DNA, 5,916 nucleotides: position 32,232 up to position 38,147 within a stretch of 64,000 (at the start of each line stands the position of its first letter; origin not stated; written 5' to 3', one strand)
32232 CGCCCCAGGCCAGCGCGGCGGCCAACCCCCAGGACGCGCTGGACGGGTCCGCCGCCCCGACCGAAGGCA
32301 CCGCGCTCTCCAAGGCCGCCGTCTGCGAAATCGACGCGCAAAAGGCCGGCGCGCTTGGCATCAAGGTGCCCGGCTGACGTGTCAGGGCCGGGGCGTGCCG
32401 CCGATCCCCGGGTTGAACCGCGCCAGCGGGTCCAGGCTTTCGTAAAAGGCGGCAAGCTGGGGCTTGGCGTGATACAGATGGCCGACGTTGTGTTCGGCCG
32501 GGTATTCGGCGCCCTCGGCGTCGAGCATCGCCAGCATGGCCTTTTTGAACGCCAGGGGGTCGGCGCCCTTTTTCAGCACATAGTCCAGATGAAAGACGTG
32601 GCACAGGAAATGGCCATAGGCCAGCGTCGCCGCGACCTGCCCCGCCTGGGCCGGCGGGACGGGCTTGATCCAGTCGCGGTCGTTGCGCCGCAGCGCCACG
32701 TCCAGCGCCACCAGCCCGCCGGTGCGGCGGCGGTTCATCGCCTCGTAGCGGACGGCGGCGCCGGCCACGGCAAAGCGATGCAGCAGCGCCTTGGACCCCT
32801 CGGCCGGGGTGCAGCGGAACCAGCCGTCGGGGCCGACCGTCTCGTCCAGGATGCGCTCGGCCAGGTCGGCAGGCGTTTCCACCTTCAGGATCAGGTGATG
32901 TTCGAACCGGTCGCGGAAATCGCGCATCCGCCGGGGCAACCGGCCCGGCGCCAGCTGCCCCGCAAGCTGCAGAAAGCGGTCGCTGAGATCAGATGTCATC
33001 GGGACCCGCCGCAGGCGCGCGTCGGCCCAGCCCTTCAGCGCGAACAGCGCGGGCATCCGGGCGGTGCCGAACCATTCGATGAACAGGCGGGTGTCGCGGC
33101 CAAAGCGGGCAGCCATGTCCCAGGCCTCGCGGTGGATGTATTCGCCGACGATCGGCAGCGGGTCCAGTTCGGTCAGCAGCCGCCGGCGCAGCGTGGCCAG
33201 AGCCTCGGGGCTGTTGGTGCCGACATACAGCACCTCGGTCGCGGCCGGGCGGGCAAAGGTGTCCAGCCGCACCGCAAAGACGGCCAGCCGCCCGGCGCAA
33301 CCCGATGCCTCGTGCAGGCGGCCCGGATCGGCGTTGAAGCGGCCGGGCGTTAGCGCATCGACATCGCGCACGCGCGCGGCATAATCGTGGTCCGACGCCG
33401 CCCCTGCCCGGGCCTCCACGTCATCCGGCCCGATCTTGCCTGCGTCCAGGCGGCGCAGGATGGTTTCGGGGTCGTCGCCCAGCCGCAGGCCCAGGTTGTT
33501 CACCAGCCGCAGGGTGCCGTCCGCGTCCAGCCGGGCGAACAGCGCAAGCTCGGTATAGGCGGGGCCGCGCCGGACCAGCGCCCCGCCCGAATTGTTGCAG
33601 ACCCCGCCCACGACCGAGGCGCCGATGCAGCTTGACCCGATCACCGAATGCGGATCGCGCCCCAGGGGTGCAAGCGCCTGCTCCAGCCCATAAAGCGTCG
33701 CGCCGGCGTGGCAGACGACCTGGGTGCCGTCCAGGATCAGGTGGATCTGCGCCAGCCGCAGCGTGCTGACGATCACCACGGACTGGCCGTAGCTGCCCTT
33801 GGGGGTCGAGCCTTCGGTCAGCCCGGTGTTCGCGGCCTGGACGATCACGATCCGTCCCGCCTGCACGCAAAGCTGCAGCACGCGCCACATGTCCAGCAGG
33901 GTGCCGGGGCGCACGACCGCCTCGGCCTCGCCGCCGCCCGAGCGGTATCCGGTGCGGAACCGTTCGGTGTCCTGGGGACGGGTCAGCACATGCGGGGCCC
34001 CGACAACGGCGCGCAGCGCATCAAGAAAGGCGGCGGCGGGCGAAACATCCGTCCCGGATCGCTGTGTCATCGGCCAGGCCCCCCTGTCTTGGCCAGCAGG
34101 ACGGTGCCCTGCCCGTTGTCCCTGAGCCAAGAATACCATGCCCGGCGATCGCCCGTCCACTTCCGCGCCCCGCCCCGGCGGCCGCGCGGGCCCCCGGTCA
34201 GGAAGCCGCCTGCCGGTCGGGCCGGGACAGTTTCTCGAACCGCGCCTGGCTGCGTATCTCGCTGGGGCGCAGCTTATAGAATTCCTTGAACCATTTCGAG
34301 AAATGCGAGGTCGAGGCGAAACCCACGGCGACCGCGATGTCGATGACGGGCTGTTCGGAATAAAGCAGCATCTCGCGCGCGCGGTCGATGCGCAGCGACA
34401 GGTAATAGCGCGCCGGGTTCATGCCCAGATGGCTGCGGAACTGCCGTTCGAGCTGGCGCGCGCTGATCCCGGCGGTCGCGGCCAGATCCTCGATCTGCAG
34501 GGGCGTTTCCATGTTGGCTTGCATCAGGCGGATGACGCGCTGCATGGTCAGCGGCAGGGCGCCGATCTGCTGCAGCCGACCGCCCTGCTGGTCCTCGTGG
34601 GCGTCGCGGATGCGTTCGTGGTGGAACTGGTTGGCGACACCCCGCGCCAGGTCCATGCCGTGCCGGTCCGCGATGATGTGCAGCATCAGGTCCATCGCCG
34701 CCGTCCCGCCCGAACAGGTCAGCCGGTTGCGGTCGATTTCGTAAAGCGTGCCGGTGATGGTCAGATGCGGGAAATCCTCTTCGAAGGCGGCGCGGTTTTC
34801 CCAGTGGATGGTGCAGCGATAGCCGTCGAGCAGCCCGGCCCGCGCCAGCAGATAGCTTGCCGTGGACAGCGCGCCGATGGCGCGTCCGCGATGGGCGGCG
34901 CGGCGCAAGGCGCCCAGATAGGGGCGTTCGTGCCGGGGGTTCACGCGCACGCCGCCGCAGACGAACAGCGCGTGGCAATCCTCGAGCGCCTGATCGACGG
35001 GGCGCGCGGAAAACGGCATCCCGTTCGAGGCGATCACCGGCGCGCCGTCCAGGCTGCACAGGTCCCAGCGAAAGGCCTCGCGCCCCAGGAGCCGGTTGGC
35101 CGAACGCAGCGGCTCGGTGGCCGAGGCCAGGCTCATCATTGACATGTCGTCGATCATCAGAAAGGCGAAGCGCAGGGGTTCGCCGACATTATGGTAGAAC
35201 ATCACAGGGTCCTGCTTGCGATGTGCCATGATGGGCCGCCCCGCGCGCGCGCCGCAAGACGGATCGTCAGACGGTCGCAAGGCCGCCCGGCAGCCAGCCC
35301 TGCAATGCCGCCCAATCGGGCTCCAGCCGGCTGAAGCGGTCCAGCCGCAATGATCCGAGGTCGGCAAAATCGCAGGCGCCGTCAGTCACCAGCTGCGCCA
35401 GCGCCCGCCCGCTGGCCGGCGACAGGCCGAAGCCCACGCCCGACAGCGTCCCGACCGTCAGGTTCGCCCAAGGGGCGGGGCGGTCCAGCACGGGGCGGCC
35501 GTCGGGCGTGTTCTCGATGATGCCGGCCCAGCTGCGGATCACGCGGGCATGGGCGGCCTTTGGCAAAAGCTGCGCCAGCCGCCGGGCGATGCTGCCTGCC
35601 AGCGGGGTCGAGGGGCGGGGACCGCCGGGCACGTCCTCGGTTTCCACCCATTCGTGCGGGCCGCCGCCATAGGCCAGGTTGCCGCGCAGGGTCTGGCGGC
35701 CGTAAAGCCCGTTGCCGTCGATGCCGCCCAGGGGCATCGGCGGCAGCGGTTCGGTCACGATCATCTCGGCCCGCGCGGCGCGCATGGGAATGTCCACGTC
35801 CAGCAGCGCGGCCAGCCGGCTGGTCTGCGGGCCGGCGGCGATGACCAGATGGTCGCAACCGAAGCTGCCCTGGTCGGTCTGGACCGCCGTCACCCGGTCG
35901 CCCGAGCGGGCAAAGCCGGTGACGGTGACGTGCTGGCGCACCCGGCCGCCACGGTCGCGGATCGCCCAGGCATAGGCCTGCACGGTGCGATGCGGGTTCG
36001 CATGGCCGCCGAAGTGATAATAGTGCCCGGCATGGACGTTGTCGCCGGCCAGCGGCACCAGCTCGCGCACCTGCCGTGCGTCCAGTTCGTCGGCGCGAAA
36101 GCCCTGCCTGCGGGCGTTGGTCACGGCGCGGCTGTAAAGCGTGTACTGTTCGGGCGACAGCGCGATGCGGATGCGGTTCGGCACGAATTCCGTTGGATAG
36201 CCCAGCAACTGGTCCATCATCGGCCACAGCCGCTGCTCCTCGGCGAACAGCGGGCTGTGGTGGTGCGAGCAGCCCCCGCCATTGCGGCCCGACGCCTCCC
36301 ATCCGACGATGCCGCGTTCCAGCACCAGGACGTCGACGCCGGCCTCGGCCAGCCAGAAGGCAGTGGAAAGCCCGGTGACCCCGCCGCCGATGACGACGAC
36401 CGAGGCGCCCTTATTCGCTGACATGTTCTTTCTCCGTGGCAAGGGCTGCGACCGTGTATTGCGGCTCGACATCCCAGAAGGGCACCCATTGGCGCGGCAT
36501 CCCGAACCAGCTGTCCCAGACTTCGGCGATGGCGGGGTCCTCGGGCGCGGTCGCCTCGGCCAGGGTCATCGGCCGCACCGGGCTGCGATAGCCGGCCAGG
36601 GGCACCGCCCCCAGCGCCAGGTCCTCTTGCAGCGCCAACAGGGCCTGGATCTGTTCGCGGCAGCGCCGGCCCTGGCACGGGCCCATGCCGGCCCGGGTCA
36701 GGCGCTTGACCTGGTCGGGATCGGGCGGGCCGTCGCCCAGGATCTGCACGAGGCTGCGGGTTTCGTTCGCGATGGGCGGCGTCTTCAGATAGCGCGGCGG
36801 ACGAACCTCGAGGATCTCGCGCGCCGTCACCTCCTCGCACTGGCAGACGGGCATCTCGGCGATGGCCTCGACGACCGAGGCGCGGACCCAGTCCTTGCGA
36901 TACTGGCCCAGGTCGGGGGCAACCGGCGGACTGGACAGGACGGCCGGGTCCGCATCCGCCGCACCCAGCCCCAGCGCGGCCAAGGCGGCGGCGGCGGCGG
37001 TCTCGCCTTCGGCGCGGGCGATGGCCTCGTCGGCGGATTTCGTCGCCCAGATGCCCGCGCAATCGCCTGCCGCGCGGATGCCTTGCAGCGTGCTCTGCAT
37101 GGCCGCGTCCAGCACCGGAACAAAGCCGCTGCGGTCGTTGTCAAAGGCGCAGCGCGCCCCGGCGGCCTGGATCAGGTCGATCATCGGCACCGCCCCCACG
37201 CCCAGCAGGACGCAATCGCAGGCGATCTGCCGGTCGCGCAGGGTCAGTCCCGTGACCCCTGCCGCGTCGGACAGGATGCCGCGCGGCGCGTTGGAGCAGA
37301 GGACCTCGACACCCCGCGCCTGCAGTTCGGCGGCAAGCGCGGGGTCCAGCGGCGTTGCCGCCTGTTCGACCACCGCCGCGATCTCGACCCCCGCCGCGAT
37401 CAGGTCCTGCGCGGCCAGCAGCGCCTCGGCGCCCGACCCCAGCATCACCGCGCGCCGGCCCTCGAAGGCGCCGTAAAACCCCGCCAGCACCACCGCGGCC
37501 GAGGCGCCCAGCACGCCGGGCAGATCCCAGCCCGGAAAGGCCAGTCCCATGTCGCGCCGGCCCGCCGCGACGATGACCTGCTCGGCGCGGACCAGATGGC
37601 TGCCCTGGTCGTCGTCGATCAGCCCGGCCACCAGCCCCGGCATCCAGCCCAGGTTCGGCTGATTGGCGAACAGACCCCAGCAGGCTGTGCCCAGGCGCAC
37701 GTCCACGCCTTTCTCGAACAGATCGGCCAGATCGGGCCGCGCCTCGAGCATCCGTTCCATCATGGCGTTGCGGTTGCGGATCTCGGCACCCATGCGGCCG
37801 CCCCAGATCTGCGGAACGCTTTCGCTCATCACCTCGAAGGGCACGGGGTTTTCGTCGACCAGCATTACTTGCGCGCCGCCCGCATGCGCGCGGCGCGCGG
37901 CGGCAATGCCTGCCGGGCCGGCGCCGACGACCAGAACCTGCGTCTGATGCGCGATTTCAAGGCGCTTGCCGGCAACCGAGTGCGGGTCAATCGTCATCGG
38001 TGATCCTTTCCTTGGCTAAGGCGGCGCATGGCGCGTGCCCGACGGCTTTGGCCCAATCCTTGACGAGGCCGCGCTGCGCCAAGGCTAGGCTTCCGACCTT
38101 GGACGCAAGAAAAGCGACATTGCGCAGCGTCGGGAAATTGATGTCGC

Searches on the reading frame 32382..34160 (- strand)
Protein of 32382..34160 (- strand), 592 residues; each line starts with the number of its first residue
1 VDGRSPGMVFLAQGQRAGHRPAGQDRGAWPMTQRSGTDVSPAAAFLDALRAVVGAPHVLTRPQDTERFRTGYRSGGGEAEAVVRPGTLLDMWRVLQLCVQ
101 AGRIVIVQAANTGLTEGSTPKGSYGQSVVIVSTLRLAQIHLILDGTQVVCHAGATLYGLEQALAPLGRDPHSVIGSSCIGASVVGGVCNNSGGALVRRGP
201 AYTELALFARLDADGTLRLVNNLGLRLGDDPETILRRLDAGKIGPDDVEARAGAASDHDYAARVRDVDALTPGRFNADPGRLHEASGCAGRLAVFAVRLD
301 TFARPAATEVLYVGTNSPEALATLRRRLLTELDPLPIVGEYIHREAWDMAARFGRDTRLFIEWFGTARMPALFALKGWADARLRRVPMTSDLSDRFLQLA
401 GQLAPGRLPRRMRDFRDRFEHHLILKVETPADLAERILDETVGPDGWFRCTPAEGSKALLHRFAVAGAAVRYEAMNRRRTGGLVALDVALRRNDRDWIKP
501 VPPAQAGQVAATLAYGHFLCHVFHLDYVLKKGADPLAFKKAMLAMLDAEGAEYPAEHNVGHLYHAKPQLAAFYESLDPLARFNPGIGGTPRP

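Call 16: search_protein_families(library=pfam, proteins=[window:32382-34160:-])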
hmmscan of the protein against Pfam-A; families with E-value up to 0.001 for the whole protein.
window:32382-34160:- (592 aa): 2 families
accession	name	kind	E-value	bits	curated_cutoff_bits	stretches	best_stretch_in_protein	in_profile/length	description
PF09330.16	Lact-deh-memb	-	1e-109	366.9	25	1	310-590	1-285/290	D-lactate dehydrogenase, membrane binding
PF01565.28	FAD_binding_4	-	1.3e-08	35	26.4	1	80-217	2-135/139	FAD binding domain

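Call 17: search_protein_families(library=ncbifam, proteins=[window:32382-34160:-], max_evalue=1e-20)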
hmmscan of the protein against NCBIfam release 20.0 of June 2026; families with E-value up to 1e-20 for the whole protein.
window:32382-34160:- (592 aa): 1 family
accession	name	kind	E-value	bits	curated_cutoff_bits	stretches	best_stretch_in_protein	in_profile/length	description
NF008387.0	PRK11183.1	equivalog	4.7e-242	804.6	391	1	42-589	8-560/570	D-lactate dehydrogenase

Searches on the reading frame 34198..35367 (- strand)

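Call 15: search_protein_families(library=pfam, proteins=[window:34198-35367:-])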
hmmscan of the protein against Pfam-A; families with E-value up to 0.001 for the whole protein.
window:34198-35367:- (389 aa): 3 families
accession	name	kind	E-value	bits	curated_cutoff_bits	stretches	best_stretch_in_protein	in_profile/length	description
PF12833.13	HTH_18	-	1e-25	90.3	33.6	1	295-373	1-79/80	Helix-turn-helix domain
PF00165.29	HTH_AraC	-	1.6e-11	44.5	26.6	1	282-321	1-40/42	Bacterial regulatory helix-turn-helix proteins, AraC family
PF01965.30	DJ-1_PfpI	-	1.6e-10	41.4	26.6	1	92-233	25-164/165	DJ-1/PfpI family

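Call 17: search_protein_families(library=ncbifam, proteins=[window:34198-35367:-], max_evalue=1e-20)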
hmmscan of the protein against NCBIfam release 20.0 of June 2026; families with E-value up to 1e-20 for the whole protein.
window:34198-35367:- (389 aa): 2 families
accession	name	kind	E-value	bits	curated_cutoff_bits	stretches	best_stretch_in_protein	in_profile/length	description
NF052371.1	TransRegGbdRPseu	equivalog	5.8e-97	325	480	1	63-379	15-331/365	choline metabolism transcriptional regulator GbdR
NF006902.0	PRK09393.1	equivalog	5.4e-44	150.7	425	1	74-376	20-323/327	transcriptional regulator FtrA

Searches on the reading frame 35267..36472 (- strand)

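Call 15: search_protein_families(library=pfam, proteins=[window:35267-36472:-])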
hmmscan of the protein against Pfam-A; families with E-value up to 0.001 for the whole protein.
window:35267-36472:- (401 aa): 9 families
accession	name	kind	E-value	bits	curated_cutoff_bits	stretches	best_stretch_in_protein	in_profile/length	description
PF01266.30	DAO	-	1.9e-61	209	27.9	1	25-361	2-353/353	FAD dependent oxidoreductase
PF07992.20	Pyr_redox_2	-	1.9e-09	37.8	26.1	1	18-53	142-173/291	Pyridine nucleotide-disulphide oxidoreductase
PF03486.20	HI0933_like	-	1.8e-07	31.3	50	0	24-54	2-32/244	HI0933-like protein Rossmann domain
PF13450.12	NAD_binding_8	-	1.2e-06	29.1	21.9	1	27-89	1-68/68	NAD(P)-binding Rossmann-like domain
PF01593.30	Amino_oxidase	-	1.4e-06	28.4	19.8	0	156-219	191-260/443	Flavin containing amine oxidoreductase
PF01494.25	FAD_binding_3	-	3.4e-06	27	22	1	24-53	3-32/349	FAD binding domain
PF13738.12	Pyr_redox_3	-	6.3e-05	22.8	30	0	26-57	1-33/305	Pyridine nucleotide-disulphide oxidoreductase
PF01946.23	Thi4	-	0.00046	19.9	26.2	1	23-67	18-61/235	Thi4 family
PF00890.30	FAD_binding_2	-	0.00071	19.3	20.4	0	25-56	2-33/414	FAD binding domain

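Call 17: search_protein_families(library=ncbifam, proteins=[window:35267-36472:-], max_evalue=1e-20)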
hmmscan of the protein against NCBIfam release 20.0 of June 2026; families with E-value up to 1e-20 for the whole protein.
window:35267-36472:- (401 aa): 5 families
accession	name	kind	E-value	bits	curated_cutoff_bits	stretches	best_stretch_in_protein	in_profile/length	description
TIGR01373.1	soxB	subfamily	4.5e-37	127.9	529.45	1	23-382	31-401/407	sarcosine oxidase subunit beta family protein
TIGR02352.1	thiamin_ThiO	equivalog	1.5e-28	99.9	250.8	1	25-240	1-225/351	glycine oxidase ThiO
NF008425.0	PRK11259.1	equivalog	1.5e-25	90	257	0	23-237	5-223/377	N-methyl-L-tryptophan oxidase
TIGR01377.1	soxA_mon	subfamily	2.5e-23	82.5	479.65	0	25-235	3-218/381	amino oxidase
NF001933.0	PRK00711.1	subfamily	5.1e-21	75.2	383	0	25-119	3-95/429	D-amino acid dehydrogenase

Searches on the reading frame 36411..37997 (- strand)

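Call 15: search_protein_families(library=pfam, proteins=[window:36411-37997:-])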
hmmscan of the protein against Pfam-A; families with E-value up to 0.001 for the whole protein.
window:36411-37997:- (528 aa): 12 families
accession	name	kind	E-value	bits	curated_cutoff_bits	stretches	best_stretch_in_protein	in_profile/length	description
PF07992.20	Pyr_redox_2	-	1.9e-25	90.3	26.1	1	20-319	2-278/291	Pyridine nucleotide-disulphide oxidoreductase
PF04324.20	Fer2_BFD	-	1.8e-08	35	26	1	423-455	20-49/50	BFD-like [2Fe-2S] binding domain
PF00070.33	Pyr_redox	-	5e-07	30.6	22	0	182-255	1-81/82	Pyridine nucleotide-disulphide oxidoreductase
PF03486.20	HI0933_like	-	1.1e-06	28.8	50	1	20-51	2-33/244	HI0933-like protein Rossmann domain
PF01266.30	DAO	-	1.5e-06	28.5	27.9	1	21-269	2-204/353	FAD dependent oxidoreductase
PF12831.13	FAD_oxidored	-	4.9e-06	26.5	27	1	20-52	1-33/416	FAD dependent oxidoreductase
PF01494.25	FAD_binding_3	-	1.9e-05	24.5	22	1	18-49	1-32/349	FAD binding domain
PF17806.6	SO_alpha_A3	-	7.1e-05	23.5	23.1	1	422-483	23-84/87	Sarcosine oxidase A3 domain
PF13738.12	Pyr_redox_3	-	0.00012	21.8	30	0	22-48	1-28/305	Pyridine nucleotide-disulphide oxidoreductase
PF01134.28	GIDA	-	0.00012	21.7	22.1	1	20-84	1-67/391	Glucose inhibited division protein A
PF01262.27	AlaDh_PNT_C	-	0.00014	21.8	23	1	17-57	27-67/214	Alanine dehydrogenase/PNT, C-terminal domain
PF00890.30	FAD_binding_2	-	0.00087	19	20.4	1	21-52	2-33/414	FAD binding domain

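Call 17: search_protein_families(library=ncbifam, proteins=[window:36411-37997:-], max_evalue=1e-20)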
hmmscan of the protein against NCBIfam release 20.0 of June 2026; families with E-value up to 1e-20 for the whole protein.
window:36411-37997:- (528 aa): 1 family
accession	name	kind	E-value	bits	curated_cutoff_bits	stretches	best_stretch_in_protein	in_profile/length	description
TIGR01372.1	soxA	subfamily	6.7e-33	113.5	1164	1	15-341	165-485/996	sarcosine oxidase subunit alpha family protein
